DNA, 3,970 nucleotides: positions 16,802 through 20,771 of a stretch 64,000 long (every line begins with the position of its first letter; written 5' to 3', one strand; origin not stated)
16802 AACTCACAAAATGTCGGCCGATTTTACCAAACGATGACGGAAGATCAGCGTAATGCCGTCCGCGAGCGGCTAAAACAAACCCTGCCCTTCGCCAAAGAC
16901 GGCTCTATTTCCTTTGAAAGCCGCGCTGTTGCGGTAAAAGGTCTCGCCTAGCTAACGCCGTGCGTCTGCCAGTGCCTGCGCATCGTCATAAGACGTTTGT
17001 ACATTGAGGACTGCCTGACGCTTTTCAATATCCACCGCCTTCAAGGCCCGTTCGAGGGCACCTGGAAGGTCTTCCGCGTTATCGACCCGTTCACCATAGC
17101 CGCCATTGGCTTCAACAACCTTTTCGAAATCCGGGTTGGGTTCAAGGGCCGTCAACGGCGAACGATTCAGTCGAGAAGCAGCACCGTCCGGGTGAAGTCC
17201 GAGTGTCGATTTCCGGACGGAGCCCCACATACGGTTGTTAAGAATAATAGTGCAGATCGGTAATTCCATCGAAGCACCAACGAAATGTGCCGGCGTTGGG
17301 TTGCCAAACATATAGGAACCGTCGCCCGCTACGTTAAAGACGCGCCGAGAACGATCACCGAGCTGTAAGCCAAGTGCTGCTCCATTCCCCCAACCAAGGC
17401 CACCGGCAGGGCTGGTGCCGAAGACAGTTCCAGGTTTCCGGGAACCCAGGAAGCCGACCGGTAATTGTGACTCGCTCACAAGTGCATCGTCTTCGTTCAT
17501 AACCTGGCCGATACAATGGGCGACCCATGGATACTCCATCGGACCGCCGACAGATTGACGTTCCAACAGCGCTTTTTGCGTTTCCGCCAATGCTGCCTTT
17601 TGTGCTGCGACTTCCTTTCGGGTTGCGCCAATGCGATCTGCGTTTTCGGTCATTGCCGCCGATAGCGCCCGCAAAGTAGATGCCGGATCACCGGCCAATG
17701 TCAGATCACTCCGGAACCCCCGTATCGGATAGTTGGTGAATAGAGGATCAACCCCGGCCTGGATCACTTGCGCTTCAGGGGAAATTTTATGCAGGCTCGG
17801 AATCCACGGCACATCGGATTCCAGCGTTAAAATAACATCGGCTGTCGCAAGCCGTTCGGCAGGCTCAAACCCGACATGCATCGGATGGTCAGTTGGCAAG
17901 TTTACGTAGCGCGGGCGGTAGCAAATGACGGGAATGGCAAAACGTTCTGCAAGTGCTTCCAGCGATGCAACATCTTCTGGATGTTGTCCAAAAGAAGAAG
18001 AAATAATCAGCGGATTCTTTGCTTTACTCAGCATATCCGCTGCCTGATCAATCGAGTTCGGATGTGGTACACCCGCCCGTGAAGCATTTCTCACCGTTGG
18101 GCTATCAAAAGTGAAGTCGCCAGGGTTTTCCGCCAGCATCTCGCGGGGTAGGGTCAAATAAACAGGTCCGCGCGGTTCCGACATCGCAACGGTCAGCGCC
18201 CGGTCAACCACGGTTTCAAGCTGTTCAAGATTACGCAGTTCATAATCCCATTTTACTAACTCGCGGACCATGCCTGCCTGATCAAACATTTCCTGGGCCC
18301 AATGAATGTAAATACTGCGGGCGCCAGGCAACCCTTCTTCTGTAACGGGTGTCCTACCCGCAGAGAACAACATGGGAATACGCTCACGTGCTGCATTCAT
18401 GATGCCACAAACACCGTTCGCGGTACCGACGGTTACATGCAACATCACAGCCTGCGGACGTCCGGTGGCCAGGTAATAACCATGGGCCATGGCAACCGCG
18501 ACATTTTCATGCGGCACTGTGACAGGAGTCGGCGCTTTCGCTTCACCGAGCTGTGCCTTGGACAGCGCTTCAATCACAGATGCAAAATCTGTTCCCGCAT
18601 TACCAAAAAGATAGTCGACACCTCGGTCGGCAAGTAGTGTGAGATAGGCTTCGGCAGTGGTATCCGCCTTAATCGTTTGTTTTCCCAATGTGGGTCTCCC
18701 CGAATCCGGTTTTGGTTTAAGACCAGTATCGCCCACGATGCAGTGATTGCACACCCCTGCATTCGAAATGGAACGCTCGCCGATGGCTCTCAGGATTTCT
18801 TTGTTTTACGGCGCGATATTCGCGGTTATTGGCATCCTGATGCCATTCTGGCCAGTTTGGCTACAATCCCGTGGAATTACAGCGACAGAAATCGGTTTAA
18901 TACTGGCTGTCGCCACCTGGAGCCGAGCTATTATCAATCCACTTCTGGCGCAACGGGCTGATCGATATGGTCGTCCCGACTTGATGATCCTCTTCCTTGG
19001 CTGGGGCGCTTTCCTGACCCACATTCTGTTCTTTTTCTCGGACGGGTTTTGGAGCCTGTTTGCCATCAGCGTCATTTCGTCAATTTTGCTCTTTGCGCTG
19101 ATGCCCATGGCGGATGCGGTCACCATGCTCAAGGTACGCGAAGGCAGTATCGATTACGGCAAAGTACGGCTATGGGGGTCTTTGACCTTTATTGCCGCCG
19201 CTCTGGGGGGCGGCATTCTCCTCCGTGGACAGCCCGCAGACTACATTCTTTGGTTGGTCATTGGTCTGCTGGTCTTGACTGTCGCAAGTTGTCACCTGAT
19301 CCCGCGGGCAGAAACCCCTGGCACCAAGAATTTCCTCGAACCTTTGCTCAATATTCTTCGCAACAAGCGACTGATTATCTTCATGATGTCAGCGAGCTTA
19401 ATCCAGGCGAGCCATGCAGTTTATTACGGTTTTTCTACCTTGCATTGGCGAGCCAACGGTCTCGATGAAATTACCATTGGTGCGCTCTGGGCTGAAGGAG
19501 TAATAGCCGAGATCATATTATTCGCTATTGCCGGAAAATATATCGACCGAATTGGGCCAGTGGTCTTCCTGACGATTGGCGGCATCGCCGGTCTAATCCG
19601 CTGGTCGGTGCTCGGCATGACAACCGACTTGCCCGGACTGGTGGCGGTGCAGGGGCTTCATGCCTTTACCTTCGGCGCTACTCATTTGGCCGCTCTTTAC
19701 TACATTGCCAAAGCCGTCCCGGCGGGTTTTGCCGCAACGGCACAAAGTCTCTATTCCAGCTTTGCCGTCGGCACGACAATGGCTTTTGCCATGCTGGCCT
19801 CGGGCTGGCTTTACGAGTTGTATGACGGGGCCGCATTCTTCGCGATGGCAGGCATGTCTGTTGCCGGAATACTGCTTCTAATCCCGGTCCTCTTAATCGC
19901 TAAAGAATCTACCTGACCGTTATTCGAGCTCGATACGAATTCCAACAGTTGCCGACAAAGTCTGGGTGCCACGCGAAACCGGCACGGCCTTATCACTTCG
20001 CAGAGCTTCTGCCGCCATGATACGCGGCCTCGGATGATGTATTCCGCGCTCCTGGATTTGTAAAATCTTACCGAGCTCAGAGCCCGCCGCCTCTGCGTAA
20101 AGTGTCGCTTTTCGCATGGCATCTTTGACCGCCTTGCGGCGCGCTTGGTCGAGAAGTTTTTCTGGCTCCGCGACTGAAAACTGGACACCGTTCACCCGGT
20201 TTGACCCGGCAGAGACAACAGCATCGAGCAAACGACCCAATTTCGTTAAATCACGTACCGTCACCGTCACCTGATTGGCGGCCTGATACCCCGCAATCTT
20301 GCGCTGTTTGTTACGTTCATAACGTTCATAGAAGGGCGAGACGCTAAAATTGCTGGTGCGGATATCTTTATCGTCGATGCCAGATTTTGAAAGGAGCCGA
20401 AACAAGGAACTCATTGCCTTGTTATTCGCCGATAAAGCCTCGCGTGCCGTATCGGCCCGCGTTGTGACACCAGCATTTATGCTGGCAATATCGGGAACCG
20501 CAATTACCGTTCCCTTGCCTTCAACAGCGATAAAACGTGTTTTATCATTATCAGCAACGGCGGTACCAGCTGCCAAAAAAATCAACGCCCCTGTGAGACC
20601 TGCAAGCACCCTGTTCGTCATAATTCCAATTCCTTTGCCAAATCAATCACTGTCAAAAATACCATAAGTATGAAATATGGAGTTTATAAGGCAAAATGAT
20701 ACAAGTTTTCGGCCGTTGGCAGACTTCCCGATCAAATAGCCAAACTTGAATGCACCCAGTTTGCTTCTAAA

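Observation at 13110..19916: UbiD-family decarboxylase, CoA ligase, methyltransferase, TPP enzyme and HcaT-like transporter module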

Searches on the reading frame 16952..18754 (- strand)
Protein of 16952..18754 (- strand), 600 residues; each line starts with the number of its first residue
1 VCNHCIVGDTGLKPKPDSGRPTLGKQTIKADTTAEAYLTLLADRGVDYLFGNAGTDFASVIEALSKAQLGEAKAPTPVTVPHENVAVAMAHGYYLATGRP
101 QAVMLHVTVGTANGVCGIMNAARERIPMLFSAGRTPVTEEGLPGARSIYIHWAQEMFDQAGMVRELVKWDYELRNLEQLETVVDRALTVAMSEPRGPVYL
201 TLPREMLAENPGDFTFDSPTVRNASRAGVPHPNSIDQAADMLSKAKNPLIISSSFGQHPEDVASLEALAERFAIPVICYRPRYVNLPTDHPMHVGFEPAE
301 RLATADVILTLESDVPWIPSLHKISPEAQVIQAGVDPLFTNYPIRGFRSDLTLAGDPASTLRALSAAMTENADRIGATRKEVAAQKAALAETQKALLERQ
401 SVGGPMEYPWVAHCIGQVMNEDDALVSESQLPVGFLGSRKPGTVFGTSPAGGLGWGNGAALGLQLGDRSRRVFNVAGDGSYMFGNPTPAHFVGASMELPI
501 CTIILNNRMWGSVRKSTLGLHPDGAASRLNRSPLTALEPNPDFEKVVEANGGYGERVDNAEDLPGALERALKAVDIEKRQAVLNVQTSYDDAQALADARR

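Call 3: search_protein_families(library=pfam, proteins=[window:16952-18754:-])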
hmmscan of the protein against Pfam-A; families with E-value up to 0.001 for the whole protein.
window:16952-18754:- (600 aa): 3 families
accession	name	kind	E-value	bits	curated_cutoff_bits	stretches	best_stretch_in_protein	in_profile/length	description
PF02776.23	TPP_enzyme_N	-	5.5e-26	91.1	26.8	1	32-162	2-119/119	Thiamine pyrophosphate enzyme, N-terminal TPP binding domain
PF02775.26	TPP_enzyme_C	-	1.9e-20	73.6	21.9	1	436-573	13-143/151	Thiamine pyrophosphate enzyme, C-terminal TPP binding domain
PF00205.28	TPP_enzyme_M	-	9.2e-12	45.3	30.4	1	235-364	1-137/137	Thiamine pyrophosphate enzyme, central domain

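Call 4: search_protein_families(library=ncbifam, proteins=[window:16952-18754:-])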
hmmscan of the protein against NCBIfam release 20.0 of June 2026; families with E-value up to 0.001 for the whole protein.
window:16952-18754:- (600 aa): 52 families (the best 25 are shown)
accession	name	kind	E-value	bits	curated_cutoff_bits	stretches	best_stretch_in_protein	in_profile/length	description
NF006203.0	PRK08327.1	equivalog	1e-204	681.3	456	1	27-587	5-568/571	thiamine pyrophosphate-requiring protein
NF006122.0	PRK08266.1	subfamily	6e-51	173.5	571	1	30-573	3-514/543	hypothetical protein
NF005485.1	PRK07092.1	equivalog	7.9e-50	170.1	493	1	35-575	5-510/523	benzoylformate decarboxylase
NF006052.0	PRK08199.1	subfamily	9e-47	159.6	539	1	27-591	4-541/559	thiamine pyrophosphate protein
NF004516.0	PRK05858.1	equivalog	9.7e-44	149.8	587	1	38-573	18-525/548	acetolactate synthase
TIGR00118.1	acolac_lg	equivalog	2.7e-43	148.3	538.35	1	33-586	3-533/557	biosynthetic-type acetolactate synthase large subunit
NF005712.0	PRK07524.1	subfamily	1.6e-39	135.8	500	1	31-573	3-519/536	5-guanidino-2-oxopentanoate decarboxylase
NF004710.0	PRK06048.1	equivalog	3.5e-38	131.4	976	1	30-573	7-527/561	acetolactate synthase large subunit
NF005713.0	PRK07525.1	subfamily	6.6e-38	130.4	620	1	31-587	6-562/592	sulfoacetaldehyde acetyltransferase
NF004807.0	PRK06154.1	equivalog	6.4e-37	127.4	607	1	33-591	22-558/565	thiamine pyrophosphate-requiring protein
NF005058.0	PRK06466.1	equivalog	2.5e-35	122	951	1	34-586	7-546/574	acetolactate synthase 3 large subunit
NF005860.0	PRK07789.1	equivalog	4.7e-35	121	881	1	29-586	32-577/615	acetolactate synthase large subunit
TIGR03457.1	sulphoacet_xsc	equivalog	5.2e-34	117.5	676.4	1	32-586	3-555/579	sulfoacetaldehyde acetyltransferase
NF006581.0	PRK09107.1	equivalog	2.2e-32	112.1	974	1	29-571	9-541/595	acetolactate synthase 3 large subunit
NF006187.0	PRK08322.1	equivalog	3.5e-32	111.6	509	1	32-592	3-533/548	acetolactate synthase large subunit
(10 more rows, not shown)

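Call 21: search_solved_structures(query=window:16952-18754:-, max_evalue=1e-10)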
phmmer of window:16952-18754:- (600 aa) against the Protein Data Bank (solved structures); distinct sequences matched with E-value up to 1e-10: 108 (the best 60 are shown).
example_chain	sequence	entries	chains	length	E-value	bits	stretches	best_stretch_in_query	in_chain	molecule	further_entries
6qsi_A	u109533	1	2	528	4.4e-30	108.3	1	40-514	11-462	Benzoylformate decarboxylase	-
4mq5_A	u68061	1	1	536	2.2e-29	106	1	40-573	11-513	Benzoylformate decarboxylase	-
4jud_X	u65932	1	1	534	7.6e-29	104.2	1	39-573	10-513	Benzoylformate decarboxylase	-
3iae_A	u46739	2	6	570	8.3e-29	104.1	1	35-590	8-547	Benzaldehyde lyase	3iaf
4mpj_A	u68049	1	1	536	8.5e-29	104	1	39-573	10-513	Benzoylformate decarboxylase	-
2ag0_A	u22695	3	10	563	1.2e-28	103.5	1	35-590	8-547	benzaldehyde lyase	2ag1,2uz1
2uz1_B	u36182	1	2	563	1.2e-28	103.5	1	35-590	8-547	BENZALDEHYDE LYASE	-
3d7k_A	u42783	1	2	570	1.3e-28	103.4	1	35-590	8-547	Benzaldehyde lyase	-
4k9o_A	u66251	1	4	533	1.4e-28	103.4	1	40-573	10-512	Benzoylformate decarboxylase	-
1po7_A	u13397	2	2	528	1.9e-28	102.9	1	39-573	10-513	Benzoylformate decarboxylase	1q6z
1pi3_A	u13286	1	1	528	2.2e-28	102.7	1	40-573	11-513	Benzoylformate decarboxylase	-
9v67_A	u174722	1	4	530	2.3e-28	102.6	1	40-573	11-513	Benzoylformate decarboxylase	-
1bfd_A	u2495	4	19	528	2.3e-28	102.6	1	40-573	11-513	BENZOYLFORMATE DECARBOXYLASE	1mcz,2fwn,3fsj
1yno_A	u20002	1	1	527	2.4e-28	102.6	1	40-573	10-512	Benzoylformate decarboxylase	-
3fzn_A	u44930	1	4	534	2.4e-28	102.6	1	40-573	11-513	Benzoylformate decarboxylase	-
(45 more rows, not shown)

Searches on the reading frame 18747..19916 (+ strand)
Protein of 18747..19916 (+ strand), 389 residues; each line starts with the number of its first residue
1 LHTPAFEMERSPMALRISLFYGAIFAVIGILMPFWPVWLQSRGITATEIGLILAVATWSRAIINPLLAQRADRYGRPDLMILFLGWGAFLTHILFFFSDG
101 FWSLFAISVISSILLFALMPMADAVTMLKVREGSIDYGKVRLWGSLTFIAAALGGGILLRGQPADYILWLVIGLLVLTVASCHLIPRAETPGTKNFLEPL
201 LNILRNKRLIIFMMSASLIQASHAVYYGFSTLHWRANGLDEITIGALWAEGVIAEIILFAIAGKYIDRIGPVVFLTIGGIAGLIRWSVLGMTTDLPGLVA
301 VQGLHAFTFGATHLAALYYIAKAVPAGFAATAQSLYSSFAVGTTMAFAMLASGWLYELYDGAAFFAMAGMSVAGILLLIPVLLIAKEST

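Call 3: search_protein_families(library=pfam, proteins=[window:18747-19916:+])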
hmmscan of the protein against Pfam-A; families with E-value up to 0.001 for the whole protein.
window:18747-19916:+ (389 aa): 4 families
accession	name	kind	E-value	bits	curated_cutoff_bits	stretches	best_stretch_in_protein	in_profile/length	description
PF12832.13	MFS_1_like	-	2.4e-66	224.8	25.2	1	15-366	2-372/373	MFS_1 like family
PF07690.21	MFS_1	-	1.5e-20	73.9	33.4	2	19-337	3-336/347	Major Facilitator Superfamily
PF01306.25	LacY_symp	-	5.2e-10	39.1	24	1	16-379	11-395/413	LacY proton/sugar symporter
PF03825.22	Nuc_H_symport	-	2.5e-09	37.1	25.9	1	24-377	14-385/400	Nucleoside H+ symporter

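Call 4: search_protein_families(library=ncbifam, proteins=[window:18747-19916:+])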
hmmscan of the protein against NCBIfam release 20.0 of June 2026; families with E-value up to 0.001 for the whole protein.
window:18747-19916:+ (389 aa): 7 families
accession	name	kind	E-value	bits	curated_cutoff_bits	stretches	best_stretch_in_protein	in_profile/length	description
NF008346.0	PRK11128.1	equivalog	9.3e-77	258.7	259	1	17-378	9-375/383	3-phenylpropionate MFS transporter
NF037955.1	mfs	subfamily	4.4e-68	229.9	100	1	16-377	1-366/366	MFS transporter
TIGR00902.1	2A0127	subfamily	1.4e-54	185.8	698.9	1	18-380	10-376/388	3-phenylpropionate MFS transporter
TIGR00899.1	2A0120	subfamily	3.1e-18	66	522.3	1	19-379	4-371/375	sugar efflux transporter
NF007077.0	PRK09528.1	subfamily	7.8e-14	51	429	1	16-386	15-406/421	galactoside permease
TIGR00882.1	2A0105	subfamily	2.4e-10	39.9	220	1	18-373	8-386/396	oligosaccharide MFS transporter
TIGR00880.1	2_A_01_02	superfamily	3.5e-05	23.9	131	1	50-182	1-135/141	multidrug resistance protein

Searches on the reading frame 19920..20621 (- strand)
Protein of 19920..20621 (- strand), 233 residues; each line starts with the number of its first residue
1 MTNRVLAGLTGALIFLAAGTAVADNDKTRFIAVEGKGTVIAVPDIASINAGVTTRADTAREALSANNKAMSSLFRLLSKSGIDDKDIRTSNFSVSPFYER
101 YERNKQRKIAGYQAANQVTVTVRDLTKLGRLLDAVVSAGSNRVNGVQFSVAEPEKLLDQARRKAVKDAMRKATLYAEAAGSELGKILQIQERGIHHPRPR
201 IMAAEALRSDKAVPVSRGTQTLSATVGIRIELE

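Call 3: search_protein_families(library=pfam, proteins=[window:19920-20621:-])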
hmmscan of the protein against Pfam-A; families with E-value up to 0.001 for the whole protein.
window:19920-20621:- (233 aa): 1 family
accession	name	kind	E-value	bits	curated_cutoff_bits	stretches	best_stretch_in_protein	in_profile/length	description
PF04402.19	SIMPL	-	4.1e-59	200.7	25.2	1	31-229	1-204/205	Protein of unknown function (DUF541)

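Call 4: search_protein_families(library=ncbifam, proteins=[window:19920-20621:-])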
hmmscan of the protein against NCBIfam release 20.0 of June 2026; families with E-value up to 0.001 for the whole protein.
window:19920-20621:- (233 aa): 1 family
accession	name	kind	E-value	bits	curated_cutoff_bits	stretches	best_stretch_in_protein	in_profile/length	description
NF008299.0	PRK11087.1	equivalog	5.4e-43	147.1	249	1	8-205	10-204/238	oxidative stress defense protein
